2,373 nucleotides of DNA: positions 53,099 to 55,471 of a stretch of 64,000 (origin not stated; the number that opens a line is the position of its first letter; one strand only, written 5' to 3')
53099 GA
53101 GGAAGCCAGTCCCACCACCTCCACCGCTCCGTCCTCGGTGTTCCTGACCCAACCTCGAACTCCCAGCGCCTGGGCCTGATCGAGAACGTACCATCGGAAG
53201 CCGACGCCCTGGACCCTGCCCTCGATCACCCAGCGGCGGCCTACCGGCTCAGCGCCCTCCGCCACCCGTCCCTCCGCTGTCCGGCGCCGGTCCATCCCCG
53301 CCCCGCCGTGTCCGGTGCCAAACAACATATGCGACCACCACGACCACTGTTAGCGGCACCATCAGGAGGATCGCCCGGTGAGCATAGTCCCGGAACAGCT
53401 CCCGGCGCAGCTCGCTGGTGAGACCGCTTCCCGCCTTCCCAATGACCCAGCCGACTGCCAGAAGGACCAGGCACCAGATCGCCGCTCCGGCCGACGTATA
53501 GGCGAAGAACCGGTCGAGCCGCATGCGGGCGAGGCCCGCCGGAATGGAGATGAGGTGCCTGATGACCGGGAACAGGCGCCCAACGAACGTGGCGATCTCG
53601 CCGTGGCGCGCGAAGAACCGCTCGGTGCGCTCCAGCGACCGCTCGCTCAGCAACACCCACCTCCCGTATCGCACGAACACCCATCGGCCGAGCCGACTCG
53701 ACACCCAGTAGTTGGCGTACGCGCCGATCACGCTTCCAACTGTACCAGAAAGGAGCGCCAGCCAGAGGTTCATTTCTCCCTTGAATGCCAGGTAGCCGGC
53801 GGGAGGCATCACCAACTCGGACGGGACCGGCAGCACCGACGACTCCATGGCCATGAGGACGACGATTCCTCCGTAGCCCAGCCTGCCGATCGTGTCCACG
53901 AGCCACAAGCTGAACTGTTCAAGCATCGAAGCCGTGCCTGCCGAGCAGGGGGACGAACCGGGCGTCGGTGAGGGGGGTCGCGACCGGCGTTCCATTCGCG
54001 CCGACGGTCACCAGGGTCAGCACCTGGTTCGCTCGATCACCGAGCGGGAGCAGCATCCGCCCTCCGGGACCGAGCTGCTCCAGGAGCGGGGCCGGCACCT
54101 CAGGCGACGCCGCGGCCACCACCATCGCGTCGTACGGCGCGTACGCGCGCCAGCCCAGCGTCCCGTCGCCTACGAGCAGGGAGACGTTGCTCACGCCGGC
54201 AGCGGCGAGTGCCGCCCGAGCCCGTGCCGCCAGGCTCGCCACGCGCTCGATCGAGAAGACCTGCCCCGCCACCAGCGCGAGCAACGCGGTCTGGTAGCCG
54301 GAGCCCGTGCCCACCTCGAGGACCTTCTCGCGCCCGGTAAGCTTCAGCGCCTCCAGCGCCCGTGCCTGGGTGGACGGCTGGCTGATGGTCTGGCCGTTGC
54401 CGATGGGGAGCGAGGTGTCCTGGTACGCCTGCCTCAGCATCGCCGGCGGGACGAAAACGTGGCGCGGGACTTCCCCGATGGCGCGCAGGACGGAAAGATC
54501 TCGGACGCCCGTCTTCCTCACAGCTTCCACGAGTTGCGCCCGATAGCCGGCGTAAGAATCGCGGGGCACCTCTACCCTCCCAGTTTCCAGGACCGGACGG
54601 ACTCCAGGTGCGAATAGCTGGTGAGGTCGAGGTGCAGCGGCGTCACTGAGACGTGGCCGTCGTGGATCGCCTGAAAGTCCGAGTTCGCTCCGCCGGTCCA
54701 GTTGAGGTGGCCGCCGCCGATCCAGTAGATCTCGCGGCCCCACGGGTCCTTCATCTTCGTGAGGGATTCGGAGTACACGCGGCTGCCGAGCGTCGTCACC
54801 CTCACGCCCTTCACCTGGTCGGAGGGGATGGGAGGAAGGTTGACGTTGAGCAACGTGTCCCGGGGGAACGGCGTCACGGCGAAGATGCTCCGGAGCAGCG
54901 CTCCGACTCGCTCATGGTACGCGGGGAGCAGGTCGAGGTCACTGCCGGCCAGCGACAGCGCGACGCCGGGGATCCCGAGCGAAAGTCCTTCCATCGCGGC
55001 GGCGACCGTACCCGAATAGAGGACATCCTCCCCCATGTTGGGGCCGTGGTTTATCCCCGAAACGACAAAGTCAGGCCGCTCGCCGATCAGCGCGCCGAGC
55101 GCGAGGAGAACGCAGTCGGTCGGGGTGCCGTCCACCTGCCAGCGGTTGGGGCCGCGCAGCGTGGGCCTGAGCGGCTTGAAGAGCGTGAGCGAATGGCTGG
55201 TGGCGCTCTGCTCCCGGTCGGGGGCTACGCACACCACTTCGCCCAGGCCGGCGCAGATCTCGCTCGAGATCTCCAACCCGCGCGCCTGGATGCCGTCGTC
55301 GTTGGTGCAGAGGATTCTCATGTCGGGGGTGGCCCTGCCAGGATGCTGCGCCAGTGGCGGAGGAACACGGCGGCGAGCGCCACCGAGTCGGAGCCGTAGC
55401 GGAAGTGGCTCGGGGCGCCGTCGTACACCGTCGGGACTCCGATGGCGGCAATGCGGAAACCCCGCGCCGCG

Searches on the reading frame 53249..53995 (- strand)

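Call 8: search_protein_families(library=ncbifam, proteins=[window:53249-53995:-])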
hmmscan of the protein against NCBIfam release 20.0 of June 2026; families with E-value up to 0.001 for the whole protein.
window:53249-53995:- (248 aa): 3 families
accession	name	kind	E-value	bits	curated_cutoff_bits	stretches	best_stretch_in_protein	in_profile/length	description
NF052604.1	UndecprPTUtpABac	equivalog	2e-35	122.7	250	1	31-230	7-193/198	undecaprenyl phosphate transporter UptA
NF052605.1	UndecprPTUptAStph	equivalog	8.2e-28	97.7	300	1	32-197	5-174/197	undecaprenyl phosphate transporter UptA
NF008102.0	PRK10847.1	equivalog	3.2e-12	46.7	236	1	67-187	59-180/219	DedA family protein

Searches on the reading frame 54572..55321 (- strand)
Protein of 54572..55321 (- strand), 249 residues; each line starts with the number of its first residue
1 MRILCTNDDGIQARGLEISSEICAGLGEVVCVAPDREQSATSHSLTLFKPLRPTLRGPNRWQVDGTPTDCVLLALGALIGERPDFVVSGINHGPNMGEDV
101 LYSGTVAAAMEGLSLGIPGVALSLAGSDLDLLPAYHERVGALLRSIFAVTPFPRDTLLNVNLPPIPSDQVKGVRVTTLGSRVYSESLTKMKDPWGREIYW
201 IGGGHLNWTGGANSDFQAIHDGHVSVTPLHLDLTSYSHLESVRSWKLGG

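Call 8: search_protein_families(library=ncbifam, proteins=[window:54572-55321:-])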
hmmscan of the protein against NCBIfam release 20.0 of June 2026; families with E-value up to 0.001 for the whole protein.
window:54572-55321:- (249 aa): 13 families
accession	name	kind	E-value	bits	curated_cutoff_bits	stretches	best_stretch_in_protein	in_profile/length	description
NF001489.0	PRK00346.1-3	equivalog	2.6e-83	279.3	295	1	1-245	1-244/250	5'/3'-nucleotidase SurE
NF001490.0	PRK00346.1-4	equivalog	4.7e-83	278.2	233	1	1-245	1-250/254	5'/3'-nucleotidase SurE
NF001492.0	PRK00346.2-2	equivalog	2.4e-70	236.7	271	1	1-244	4-254/261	5'/3'-nucleotidase SurE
NF001494.0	PRK00346.2-4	equivalog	3.9e-68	229.8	313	1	2-245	3-256/259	5'/3'-nucleotidase SurE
NF001488.0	PRK00346.1-1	equivalog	9.5e-68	228.2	396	1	1-245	1-243/253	5'/3'-nucleotidase SurE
NF010545.0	PRK13935.1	equivalog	2e-58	197.6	365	1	1-245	1-248/254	stationary phase survival protein SurE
TIGR00087.1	surE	equivalog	2.8e-58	197.3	135.1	1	1-234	1-252/252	5'/3'-nucleotidase SurE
NF001491.0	PRK00346.2-1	equivalog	5.2e-55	186.5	290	1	1-245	3-261/266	5'/3'-nucleotidase SurE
NF010542.0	PRK13932.1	equivalog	2.1e-53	181.2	436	1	2-247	11-259/261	stationary phase survival protein SurE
NF010541.0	PRK13931.1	equivalog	3.3e-51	174.2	422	1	1-243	1-257/261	5'/3'-nucleotidase SurE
NF010543.0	PRK13933.1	equivalog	2.3e-48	164.9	280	1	1-244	1-249/253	stationary phase survival protein SurE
NF001493.0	PRK00346.2-3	equivalog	9e-45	153.4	230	1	1-183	5-197/269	5'/3'-nucleotidase SurE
NF010544.0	PRK13934.1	equivalog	1.8e-38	132.2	325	1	1-238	1-246/266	stationary phase survival protein SurE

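Call 13: find_encoding_contigs(protein=window:54572-55321:-, flank=10000, max_places=4)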
Protein window:54572-55321:- (249 aa): 1 contig read that carries it; 1 place shown.
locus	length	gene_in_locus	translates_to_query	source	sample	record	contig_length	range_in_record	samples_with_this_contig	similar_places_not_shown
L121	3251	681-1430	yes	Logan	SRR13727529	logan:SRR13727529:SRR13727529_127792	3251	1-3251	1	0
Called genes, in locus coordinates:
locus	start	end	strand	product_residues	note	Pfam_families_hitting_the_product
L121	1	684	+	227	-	?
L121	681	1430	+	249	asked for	PF01975:SurE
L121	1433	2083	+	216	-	PF01135:PCMT, PF00398:RrnaAD (weak), PF13649:Methyltransf_25 (weak)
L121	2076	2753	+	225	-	PF09335:VTT_dom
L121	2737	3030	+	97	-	PF00708:Acylphosphatase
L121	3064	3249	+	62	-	?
